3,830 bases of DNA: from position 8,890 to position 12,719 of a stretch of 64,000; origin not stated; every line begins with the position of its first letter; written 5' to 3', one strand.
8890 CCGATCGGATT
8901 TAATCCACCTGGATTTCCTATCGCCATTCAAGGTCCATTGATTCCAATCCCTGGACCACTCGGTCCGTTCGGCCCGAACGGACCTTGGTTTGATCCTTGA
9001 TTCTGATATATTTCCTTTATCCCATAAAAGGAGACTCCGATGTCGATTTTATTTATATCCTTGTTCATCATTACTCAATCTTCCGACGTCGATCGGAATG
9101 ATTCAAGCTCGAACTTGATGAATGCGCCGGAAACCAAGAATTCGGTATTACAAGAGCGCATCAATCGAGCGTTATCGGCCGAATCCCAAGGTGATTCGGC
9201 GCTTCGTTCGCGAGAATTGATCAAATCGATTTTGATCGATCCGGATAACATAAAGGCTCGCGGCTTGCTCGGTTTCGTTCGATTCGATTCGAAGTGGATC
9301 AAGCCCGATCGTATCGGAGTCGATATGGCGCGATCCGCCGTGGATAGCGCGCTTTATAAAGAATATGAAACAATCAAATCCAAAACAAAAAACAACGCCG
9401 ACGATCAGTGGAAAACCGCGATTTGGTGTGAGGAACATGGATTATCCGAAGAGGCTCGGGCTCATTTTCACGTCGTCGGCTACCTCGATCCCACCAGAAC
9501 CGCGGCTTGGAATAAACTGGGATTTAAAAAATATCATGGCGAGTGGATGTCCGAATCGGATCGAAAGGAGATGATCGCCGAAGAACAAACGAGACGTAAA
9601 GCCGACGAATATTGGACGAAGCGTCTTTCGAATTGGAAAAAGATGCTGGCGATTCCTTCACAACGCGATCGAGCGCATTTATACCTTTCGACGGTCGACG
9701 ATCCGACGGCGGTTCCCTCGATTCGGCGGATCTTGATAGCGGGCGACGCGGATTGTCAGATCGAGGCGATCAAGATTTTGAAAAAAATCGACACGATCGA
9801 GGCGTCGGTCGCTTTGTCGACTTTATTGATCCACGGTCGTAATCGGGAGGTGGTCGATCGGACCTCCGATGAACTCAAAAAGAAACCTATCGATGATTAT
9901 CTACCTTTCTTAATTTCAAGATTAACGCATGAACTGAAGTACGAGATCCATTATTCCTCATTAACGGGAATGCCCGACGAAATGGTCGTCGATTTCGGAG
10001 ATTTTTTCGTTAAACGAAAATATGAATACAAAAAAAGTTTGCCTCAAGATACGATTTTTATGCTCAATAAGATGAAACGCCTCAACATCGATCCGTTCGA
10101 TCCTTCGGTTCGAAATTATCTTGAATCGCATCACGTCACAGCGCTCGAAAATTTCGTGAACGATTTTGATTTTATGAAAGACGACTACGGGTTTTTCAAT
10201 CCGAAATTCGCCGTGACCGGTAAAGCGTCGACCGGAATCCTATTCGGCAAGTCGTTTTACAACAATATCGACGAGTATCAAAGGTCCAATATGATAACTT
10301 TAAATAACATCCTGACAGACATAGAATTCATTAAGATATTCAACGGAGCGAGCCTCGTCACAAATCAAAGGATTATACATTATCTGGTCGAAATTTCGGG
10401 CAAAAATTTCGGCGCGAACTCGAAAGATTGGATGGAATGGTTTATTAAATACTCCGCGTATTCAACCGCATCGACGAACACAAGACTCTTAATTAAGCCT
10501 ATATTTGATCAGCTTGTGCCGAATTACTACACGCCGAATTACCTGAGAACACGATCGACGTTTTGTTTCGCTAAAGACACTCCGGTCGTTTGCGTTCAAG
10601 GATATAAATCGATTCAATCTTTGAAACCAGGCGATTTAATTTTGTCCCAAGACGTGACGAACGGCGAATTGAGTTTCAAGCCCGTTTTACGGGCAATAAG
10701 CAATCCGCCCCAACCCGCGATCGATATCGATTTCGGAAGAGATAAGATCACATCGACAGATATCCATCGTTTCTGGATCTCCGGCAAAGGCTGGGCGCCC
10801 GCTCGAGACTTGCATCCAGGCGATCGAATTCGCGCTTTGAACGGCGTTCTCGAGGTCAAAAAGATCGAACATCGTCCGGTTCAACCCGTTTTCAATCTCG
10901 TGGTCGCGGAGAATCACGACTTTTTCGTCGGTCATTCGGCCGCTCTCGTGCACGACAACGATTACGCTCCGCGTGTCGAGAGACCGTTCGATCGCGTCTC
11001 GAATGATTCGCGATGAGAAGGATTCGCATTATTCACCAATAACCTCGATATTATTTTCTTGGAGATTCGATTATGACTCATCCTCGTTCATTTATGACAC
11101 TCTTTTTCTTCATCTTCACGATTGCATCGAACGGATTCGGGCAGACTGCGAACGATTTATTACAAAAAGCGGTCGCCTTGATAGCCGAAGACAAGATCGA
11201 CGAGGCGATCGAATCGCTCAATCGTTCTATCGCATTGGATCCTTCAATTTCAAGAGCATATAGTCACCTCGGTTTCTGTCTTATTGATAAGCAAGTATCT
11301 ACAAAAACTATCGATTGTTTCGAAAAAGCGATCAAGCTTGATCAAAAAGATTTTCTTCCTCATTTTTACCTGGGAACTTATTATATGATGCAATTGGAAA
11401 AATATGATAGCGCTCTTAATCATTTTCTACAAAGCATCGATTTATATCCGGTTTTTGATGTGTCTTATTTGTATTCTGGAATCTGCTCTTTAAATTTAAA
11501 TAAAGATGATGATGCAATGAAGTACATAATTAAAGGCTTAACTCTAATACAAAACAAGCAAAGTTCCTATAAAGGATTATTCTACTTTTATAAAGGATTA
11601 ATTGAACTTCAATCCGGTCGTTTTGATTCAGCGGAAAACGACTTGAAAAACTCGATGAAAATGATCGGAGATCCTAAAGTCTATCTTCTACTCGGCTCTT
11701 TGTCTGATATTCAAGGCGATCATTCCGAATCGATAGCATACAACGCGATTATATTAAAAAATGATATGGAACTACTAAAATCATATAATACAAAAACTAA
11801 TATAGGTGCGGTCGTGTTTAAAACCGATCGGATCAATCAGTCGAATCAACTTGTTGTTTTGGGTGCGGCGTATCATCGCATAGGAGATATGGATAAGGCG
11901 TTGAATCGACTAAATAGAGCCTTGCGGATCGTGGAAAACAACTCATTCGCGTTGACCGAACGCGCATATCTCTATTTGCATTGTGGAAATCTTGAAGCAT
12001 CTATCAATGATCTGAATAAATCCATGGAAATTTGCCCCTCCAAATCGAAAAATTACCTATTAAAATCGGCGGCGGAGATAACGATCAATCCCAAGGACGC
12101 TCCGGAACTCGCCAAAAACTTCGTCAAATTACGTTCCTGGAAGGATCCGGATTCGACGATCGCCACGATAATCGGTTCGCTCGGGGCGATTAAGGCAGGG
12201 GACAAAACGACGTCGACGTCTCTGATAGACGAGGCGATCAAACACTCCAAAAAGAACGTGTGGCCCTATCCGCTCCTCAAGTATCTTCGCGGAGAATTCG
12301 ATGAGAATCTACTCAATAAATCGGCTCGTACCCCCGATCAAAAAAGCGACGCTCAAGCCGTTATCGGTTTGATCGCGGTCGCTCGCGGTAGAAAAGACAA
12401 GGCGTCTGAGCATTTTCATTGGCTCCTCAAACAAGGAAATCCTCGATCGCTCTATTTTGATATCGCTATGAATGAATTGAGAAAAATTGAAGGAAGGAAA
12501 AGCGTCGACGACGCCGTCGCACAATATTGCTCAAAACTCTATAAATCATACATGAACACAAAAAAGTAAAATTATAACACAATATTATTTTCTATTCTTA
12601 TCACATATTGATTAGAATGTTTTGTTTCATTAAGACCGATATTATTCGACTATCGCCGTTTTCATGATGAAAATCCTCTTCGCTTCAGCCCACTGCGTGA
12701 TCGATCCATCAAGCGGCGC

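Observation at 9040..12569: AT-rich inserted gene pair: secreted protein ending in a Hint domain with almost nothing after it, plus a TPR protein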

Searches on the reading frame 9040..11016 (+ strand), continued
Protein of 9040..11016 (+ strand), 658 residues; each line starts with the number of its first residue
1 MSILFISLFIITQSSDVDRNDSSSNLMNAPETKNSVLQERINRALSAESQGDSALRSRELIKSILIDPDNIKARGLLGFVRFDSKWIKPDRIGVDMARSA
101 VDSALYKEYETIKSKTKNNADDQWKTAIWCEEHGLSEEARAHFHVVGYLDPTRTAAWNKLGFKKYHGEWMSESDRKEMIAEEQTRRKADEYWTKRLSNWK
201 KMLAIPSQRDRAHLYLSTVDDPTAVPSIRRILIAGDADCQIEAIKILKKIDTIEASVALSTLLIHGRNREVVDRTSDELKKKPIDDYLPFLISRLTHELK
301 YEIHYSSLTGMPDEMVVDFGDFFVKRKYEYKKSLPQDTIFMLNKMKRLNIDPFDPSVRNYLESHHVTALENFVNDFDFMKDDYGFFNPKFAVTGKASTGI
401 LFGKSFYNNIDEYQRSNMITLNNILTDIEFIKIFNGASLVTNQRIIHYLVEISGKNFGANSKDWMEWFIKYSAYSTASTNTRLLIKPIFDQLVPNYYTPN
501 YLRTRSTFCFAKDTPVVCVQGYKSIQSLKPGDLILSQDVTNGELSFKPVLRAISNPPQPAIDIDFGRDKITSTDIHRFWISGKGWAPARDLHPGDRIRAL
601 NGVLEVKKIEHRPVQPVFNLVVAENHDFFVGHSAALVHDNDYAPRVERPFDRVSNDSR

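Call 63: predict_structure(alignment_id=A3)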
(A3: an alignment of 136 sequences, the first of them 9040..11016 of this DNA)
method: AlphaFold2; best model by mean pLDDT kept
length: 658 residues; sequences in the alignment: 136
mean_pLDDT: 87.6   pTM: 0.68
mean pLDDT of the five models: 87.6, 86.2, 86.2, 86.0, 85.8
residues with pLDDT >= 90: 467; 70-90: 97; 50-70: 36; < 50: 58
segments of 3 or more residues with pLDDT < 50: 13-22, 369-379, 383-401, 475-482, 502-507
pLDDT, mean of each block of 10 residues (from residue 1): 56 48 57 92 97 98 98 98 96 95 96 97 98 97 96 97 95 94 96 98 98 98 98 98 98 97 97 98 94 96 89 93 92 77 82 85 60 47 46 41 73 87 94 95 97 96 92 53 73 81 49 97 97 97 97 90 97 95 95 98 98 93 95 96 88 74
secondary structure, 60 per line:
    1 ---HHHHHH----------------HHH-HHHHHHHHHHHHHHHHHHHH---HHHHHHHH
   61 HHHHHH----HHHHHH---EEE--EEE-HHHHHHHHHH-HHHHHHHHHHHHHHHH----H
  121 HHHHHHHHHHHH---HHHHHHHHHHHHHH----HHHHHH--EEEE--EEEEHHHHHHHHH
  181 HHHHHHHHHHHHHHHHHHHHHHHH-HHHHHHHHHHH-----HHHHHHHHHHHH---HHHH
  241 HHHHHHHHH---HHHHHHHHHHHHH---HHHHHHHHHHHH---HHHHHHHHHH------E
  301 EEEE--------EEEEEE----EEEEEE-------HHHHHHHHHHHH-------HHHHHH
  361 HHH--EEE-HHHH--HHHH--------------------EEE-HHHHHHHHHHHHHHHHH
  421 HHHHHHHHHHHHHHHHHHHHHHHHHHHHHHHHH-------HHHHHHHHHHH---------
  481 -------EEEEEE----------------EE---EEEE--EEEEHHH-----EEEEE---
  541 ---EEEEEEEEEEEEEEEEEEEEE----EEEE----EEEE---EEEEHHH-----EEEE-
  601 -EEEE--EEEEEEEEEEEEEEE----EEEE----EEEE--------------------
elements in order: H4-9 H30-49 H53-66 H71-76 E80-82 E85-87 H89-98 H100-115 H120-132 H136-149 H154-159 E162-165 E168-171 H172-204 H206-216 H222-233 H237-249 H253-265 H269-280 H284-293 E300-304 E313-318 E323-328 H336-347 H355-363 E366-368 H370-373 H376-379 E400-402 H404-453 H461-471 E488-493 E515-518 E521-524 E533-537 E544-564 E569-572 E577-580 E584-587 E596-599 E602-605 E608-622 E627-630 E635-638

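Call 88: search_protein_families(library=padloc, proteins=[window:9040-11016:+], max_evalue=0.01)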
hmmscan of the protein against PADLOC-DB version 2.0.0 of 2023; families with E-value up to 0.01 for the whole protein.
window:9040-11016:+ (658 aa): 0 families

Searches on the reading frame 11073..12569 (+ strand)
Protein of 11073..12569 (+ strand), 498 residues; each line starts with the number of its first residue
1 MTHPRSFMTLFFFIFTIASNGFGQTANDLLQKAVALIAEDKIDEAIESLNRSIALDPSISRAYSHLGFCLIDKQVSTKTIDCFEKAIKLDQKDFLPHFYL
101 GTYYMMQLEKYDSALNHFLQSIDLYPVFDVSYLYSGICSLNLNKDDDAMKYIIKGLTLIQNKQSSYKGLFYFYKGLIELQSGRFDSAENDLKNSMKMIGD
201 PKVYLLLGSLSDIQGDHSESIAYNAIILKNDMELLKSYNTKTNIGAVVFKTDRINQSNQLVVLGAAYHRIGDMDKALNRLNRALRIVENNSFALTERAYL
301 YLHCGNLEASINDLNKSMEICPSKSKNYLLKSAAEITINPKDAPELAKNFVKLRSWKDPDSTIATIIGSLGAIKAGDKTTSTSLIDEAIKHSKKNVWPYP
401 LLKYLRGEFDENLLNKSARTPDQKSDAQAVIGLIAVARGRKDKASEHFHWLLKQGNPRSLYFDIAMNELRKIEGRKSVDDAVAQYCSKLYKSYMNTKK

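Call 3: search_protein_families(library=pfam, proteins=[window:11073-12569:+], max_evalue=1)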
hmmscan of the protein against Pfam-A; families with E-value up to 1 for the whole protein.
window:11073-12569:+ (498 aa): 26 families (the best 25 are shown)
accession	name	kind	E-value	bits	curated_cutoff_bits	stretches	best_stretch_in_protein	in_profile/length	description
PF00515.34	TPR_1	-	1.5e-24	85.2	27.8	4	29-58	4-33/34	Tetratricopeptide repeat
PF07719.23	TPR_2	-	4.4e-24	83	27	4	29-58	4-33/34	Tetratricopeptide repeat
PF13181.12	TPR_8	-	2e-20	71.6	25.7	2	294-323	4-33/34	Tetratricopeptide repeat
PF13414.12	TPR_11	-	1.5e-19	69.8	26.8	3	36-68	4-36/42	TPR repeat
PF13424.12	TPR_12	-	1.2e-17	64.3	30.1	2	248-288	36-76/77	Tetratricopeptide repeat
PF13431.12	TPR_17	-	1.6e-13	50.2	24.4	2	82-114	1-32/34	Tetratricopeptide repeat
PF13428.12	TPR_14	-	1e-12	47.8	23.5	2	261-299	5-43/44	Tetratricopeptide repeat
PF13432.12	TPR_16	-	1.7e-12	48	32.7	0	175-230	4-60/65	Tetratricopeptide repeat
PF25062.1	ARM_TT21_N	-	1.5e-09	38.4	40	1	27-128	101-201/222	Tetratricopeptide repeat protein 21 N-terminal ARM repeat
PF13371.12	TPR_9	-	3.3e-09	37.1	35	1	263-331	1-69/73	Tetratricopeptide repeat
PF14559.12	TPR_19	-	5.8e-09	36.6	25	1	271-310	5-44/68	Tetratricopeptide repeat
PF13174.12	TPR_6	-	9.5e-07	29.5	26.3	0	29-57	3-31/33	Tetratricopeptide repeat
PF10602.15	RPN7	-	1.1e-05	25.6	29.6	0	291-359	36-105/174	26S proteasome subunit RPN7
PF13176.12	TPR_7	-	1.3e-05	25.3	27.9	1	260-290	2-32/36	Tetratricopeptide repeat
PF07219.19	HemY_N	-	0.00015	22.3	31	1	172-207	63-98/107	HemY protein N-terminus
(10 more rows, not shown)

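Call 4: search_protein_families(library=ncbifam, proteins=[window:11073-12569:+], max_evalue=1)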
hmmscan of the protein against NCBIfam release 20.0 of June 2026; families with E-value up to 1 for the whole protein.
window:11073-12569:+ (498 aa): 21 families
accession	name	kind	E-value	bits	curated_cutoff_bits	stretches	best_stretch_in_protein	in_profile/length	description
TIGR02521.1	type_IV_pilW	equivalog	2.6e-22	79.5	154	2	25-223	30-225/234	type IV pilus biogenesis/stability protein PilW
NF040959.1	MamA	equivalog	1.6e-18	66.9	200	3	34-90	147-203/204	magnetosome protein MamA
TIGR02917.1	PEP_TPR_lipo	equivalog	3.4e-17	61.6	312.2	2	35-223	134-317/899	XrtA/PEP-CTERM system TPR-repeat protein PrsT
TIGR02552.1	LcrH_SycD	equivalog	4.8e-16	58.7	104.8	3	260-337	55-132/136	SycD/LcrH family type III secretion system chaperone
TIGR00990.1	3a0801s09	subfamily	5.2e-11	41.9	757.25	2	40-149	345-453/615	mitochondrial import receptor subunit TOM70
NF033762.1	social_mot_Tgl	equivalog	5.8e-09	35.7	225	2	247-335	130-214/252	social motility TPR repeat lipoprotein Tgl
NF047558.1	TPR_END_plus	domain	1.4e-08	34.5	32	1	31-61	4-33/56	TPR end-of-group domain-containing protein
NF008391.2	PRK11189.1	equivalog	7.4e-08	32.2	250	1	83-173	88-175/297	lipoprotein NlpI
NF052312.1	T9SS_PorW_SprE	equivalog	5.8e-06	25.2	250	2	53-196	172-318/716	type IX secretion system periplasmic lipoprotein PorW/SprE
NF008757.0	PRK11788.1-5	equivalog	6.8e-06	25.5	363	1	31-192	185-341/388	lipopolysaccharide assembly protein LapB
TIGR04510.1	mod_pep_cyc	subfamily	1e-05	24.3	400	1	33-196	405-564/814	putative peptide modification system cyclase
TIGR00540.1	TPR_hemY_coli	hypoth_equivalog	4.6e-05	22.4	142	1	164-450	79-351/385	heme biosynthesis-associated TPR protein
NF002725.1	PRK02603.1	equivalog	0.00054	20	143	1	246-329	61-143/173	photosystem I assembly protein Ycf3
NF007302.0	PRK09782.1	equivalog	0.0015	16.6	1223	1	266-326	588-647/990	phage receptor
NF008753.0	PRK11788.1-1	equivalog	0.0024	17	395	1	31-92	185-246/389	lipopolysaccharide assembly protein LapB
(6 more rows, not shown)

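Call 71: find_homologous_proteins(query=window:11073-12569:+, max_evalue=0.00001)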
Query window:11073-12569:+ (498 aa): 71 proteins with E <= 0.00001 among 8000 candidates.
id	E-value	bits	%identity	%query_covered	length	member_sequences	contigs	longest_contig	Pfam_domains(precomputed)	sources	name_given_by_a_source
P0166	0.0e+0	1112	100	100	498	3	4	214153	PF10602.16,PF13431.13,PF25062.2,PF13414.13,PF13176.13,PF13428.13,PF14559.13,PF13371.13,PF00515.35,PF13424.13,PF21033.5,PF13432.13,PF13181.13,PF07719.24,PF13174.13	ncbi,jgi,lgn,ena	jgi:tetratricopeptide (TPR) repeat protein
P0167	1.2e-280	949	86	99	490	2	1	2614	PF25063.1,PF13431.13,PF23914.2,PF25062.2,PF13414.13,PF13176.13,PF13428.13,PF14559.13,PF13371.13,PF00515.35,PF13424.13,PF21033.5,PF13432.13,PF13181.13,PF07719.24,PF13174.13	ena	-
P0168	1.3e-222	758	71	99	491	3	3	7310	PF25063.1,PF13431.13,PF23914.2,PF25062.2,PF13414.13,PF13428.13,PF13374.13,PF14559.13,PF07219.20,PF13371.13,PF00515.35,PF12895.14,PF13424.13,PF21033.5,PF13432.13,PF13181.13,PF07719.24,PF13174.13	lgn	-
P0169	6.3e-151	522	50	100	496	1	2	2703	PF25063.1,PF13431.13,PF23914.2,PF13414.13,PF13176.13,PF13428.13,PF13374.13,PF14559.13,PF13371.13,PF00515.35,PF13424.13,PF21033.5,PF13432.13,PF13181.13,PF07719.24,PF13174.13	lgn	-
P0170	6.1e-101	357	39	96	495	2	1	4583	PF25063.1,PF13431.13,PF13428.13,PF14559.13,PF13371.13,PF00515.35,PF12895.14,PF13424.13,PF21033.5,PF13432.13,PF13181.13,PF07719.24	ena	-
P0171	7.5e-30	122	25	87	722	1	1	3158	PF03704.24,PF13431.13,PF23914.2,PF13414.13,PF13176.13,PF12569.15,PF13428.13,PF13374.13,PF14559.13,PF25575.1,PF13371.13,PF00515.35,PF12895.14,PF13424.13,PF21033.5,PF13432.13,PF13429.13,PF13181.13,PF07719.24,PF13174.13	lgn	-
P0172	2.1e-29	121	23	87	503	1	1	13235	PF13431.13,PF13414.13,PF13428.13,PF13374.13,PF14559.13,PF24575.2,PF13371.13,PF00515.35,PF13424.13,PF13432.13,PF13181.13,PF07719.24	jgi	jgi:tetratricopeptide (TPR) repeat protein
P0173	3.9e-23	100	22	87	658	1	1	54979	PF03704.24,PF13431.13,PF23914.2,PF13414.13,PF13176.13,PF13428.13,PF13374.13,PF14559.13,PF25575.1,PF13371.13,PF00515.35,PF12895.14,PF13424.13,PF21033.5,PF13432.13,PF13429.13,PF13181.13,PF01239.29,PF07719.24,PF13174.13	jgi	jgi:tetratricopeptide (TPR) repeat protein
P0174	4.1e-22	97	20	62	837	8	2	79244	PF03704.24,PF13431.13,PF23914.2,PF25062.2,PF13414.13,PF12569.15,PF13428.13,PF25064.2,PF14559.13,PF24575.2,PF25575.1,PF13371.13,PF00515.35,PF12895.14,PF13424.13,PF13432.13,PF13429.13,PF13181.13,PF14561.13,PF07719.24,PF13174.13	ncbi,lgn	-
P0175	2.5e-20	91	24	56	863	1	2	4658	PF13414.13,PF12569.15,PF20092.5,PF13374.13,PF24575.2,PF00515.35,PF13424.13,PF13429.13,PF14561.13,PF07719.24,PF13174.13,PF13431.13,PF23914.2,PF25062.2,PF13176.13,PF13428.13,PF25064.2,PF14559.13,PF25575.1,PF10516.16,PF13371.13,PF17874.8,PF12895.14,PF21033.5,PF13432.13,PF13181.13,PF01239.29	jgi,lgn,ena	-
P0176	9.8e-20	89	26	46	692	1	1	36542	PF03704.24,PF09976.16,PF25060.1,PF12862.14,PF13414.13,PF21545.4,PF01535.27,PF12569.15,PF17169.10,PF13374.13,PF07721.21,PF24575.2,PF22250.2,PF00515.35,PF04212.25,PF13424.13,PF23233.2,PF13429.13,PF07719.24,PF13174.13,PF20308.5,PF25063.1,PF13431.13,PF23914.2,PF25062.2,PF07720.19,PF25058.2,PF12854.14,PF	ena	-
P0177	1.0e-19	89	19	62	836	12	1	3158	PF13431.13,PF23914.2,PF25062.2,PF12862.14,PF13414.13,PF13176.13,PF12569.15,PF13428.13,PF25064.2,PF13374.13,PF14559.13,PF24575.2,PF25575.1,PF13371.13,PF00515.35,PF13424.13,PF21033.5,PF13432.13,PF13429.13,PF13181.13,PF01239.29,PF07719.24,PF13174.13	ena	-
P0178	1.8e-19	88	28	34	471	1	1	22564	PF13431.13,PF13414.13,PF13428.13,PF13374.13,PF14559.13,PF13371.13,PF00515.35,PF13424.13,PF13432.13,PF13429.13,PF13181.13,PF01239.29,PF07719.24,PF13174.13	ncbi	ncbi:MAG: tetratricopeptide repeat protein [Isosphaeraceae bacterium]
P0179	2.0e-17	82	34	18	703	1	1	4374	PF03704.24,PF13414.13,PF12569.15,PF13374.13,PF07721.21,PF24575.2,PF02259.30,PF11846.15,PF00515.35,PF13424.13,PF13429.13,PF07719.24,PF13174.13,PF20308.5,PF25063.1,PF13431.13,PF23914.2,PF07720.19,PF13176.13,PF24885.2,PF13428.13,PF25064.2,PF14559.13,PF13371.13,PF12895.14,PF21033.5,PF13432.13,PF13181.13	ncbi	-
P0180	3.6e-17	81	23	59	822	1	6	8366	PF03704.24,PF25060.1,PF13414.13,PF21545.4,PF01535.27,PF23241.2,PF13374.13,PF02064.22,PF07721.21,PF24575.2,PF02259.30,PF11846.15,PF00515.35,PF13424.13,PF13429.13,PF14561.13,PF07719.24,PF13174.13,PF20308.5,PF25063.1,PF13431.13,PF23914.2,PF25062.2,PF13176.13,PF13428.13,PF25064.2,PF14559.13,PF13371.13,P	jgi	-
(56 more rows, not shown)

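Call 72: find_encoding_contigs(protein=P0168, flank=6000, max_places=3)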
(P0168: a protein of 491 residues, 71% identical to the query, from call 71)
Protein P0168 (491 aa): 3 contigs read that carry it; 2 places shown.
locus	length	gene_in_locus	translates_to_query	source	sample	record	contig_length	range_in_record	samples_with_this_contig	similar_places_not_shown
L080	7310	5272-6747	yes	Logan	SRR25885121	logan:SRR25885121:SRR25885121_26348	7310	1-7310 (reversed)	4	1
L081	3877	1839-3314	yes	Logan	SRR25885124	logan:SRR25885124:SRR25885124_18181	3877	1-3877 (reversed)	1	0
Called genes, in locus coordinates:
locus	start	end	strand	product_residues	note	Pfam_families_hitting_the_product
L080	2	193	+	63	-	?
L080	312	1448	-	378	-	PF00890:FAD_binding_2, PF01266:DAO, PF03486:HI0933_like (faint), PF07992:Pyr_redox_2 (weak)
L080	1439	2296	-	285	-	-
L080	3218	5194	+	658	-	PF07591:PT-HINT, PF13403:Hint_2 (weak)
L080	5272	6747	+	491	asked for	PF12895:ANAPC3, PF13414:TPR_11 (weak), PF13432:TPR_16 (weak), PF21033:RMD1-3 (weak), PF00515:TPR_1, PF07719:TPR_2 (weak), PF13181:TPR_8 (weak), PF13371:TPR_9 (weak), +11 more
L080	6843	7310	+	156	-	?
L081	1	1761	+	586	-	?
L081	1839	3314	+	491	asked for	PF12895:ANAPC3, PF13414:TPR_11 (weak), PF13432:TPR_16 (weak), PF21033:RMD1-3 (weak), PF00515:TPR_1, PF07719:TPR_2 (weak), PF13181:TPR_8 (weak), PF13371:TPR_9 (weak), +11 more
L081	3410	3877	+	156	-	?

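Call 73: find_encoding_contigs(protein=P0170, flank=6000, max_places=2)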
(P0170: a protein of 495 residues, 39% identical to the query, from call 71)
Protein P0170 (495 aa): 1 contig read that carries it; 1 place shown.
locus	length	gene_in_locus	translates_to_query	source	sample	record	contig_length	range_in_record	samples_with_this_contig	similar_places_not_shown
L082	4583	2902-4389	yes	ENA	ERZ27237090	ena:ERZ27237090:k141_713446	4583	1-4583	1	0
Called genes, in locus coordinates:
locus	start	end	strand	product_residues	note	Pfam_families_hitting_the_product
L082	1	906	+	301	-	?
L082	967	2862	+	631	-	PF01079:Hint (weak), PF07591:PT-HINT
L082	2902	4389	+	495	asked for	PF00515:TPR_1 (faint), PF07719:TPR_2 (faint), PF13371:TPR_9 (faint), PF13424:TPR_12 (faint), PF13432:TPR_16 (faint), PF21033:RMD1-3 (faint), PF25063:ARM_TT21_C (faint), PF14559:TPR_19 (weak), +4 more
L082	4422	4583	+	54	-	?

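Call 88: search_protein_families(library=padloc, proteins=[window:11073-12569:+], max_evalue=0.01)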
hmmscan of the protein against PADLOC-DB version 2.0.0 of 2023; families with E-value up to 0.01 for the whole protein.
window:11073-12569:+ (498 aa): 1 family
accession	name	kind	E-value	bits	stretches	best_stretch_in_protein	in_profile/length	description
PDLC04781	PDC-M71B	-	0.00057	16.7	1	255-320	148-213/515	-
